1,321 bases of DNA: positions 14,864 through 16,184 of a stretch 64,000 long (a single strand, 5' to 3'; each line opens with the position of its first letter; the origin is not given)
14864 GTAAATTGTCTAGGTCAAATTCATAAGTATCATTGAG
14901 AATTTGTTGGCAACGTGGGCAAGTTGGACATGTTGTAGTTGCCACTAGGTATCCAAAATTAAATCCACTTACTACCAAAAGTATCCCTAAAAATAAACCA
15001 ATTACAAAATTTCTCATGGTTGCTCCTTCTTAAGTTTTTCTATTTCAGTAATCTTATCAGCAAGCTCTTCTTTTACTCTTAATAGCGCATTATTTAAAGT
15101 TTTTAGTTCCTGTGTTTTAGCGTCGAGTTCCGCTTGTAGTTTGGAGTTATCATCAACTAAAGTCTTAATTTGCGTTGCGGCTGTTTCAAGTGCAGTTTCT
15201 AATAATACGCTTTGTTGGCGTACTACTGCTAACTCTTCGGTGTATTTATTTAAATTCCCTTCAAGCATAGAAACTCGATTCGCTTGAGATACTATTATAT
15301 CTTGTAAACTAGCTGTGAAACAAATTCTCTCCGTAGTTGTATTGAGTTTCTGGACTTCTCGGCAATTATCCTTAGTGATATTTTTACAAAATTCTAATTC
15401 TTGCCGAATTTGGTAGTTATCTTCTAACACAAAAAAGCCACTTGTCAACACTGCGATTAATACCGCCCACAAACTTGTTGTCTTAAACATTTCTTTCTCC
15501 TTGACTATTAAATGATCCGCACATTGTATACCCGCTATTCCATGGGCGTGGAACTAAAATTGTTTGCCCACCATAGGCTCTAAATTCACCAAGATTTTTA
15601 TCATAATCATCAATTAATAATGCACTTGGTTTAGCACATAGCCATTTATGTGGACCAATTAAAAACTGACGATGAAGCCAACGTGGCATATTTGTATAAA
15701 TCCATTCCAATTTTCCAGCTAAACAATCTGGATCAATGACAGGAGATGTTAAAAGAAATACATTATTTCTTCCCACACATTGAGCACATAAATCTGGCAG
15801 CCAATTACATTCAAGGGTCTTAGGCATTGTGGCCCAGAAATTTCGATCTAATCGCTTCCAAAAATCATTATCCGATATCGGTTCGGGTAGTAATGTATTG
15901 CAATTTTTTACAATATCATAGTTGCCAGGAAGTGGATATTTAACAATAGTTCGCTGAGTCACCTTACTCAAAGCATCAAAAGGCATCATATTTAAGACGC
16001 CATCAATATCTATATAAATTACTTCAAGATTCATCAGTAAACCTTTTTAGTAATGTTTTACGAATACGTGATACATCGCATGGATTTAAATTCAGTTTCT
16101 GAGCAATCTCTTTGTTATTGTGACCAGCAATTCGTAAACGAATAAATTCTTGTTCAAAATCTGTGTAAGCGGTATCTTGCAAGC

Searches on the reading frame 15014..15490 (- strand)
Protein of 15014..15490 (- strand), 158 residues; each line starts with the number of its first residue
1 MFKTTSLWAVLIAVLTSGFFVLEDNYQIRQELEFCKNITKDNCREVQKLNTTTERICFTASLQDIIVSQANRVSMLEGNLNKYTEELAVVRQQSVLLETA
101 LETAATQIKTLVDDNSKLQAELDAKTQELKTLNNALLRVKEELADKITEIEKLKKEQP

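Call 23: search_protein_families(library=pfam, proteins=[window:15014-15490:-], max_evalue=0.01)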
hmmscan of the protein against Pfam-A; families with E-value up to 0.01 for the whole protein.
window:15014-15490:- (158 aa): 1 family
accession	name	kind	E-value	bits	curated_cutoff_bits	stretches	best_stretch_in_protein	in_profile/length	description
PF16561.11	AMPK1_CBM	-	0.0032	18.1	26.8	1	75-136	15-77/85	Glycogen recognition site of AMP-activated protein kinase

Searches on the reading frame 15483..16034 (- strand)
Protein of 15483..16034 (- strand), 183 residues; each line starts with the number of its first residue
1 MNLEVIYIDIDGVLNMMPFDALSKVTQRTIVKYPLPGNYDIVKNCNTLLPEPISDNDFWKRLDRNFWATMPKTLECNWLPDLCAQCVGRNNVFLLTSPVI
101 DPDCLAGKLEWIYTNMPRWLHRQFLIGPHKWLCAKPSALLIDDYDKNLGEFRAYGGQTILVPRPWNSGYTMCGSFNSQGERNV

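Call 23: search_protein_families(library=pfam, proteins=[window:15483-16034:-], max_evalue=0.01)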
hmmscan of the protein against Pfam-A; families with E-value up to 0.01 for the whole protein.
window:15483-16034:- (183 aa): 1 family
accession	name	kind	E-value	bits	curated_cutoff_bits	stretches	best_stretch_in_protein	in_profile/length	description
PF06941.18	NT5C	-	0.0001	22.7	24.8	1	5-170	3-159/180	5' nucleotidase, deoxy (Pyrimidine), cytosolic type C protein (NT5C)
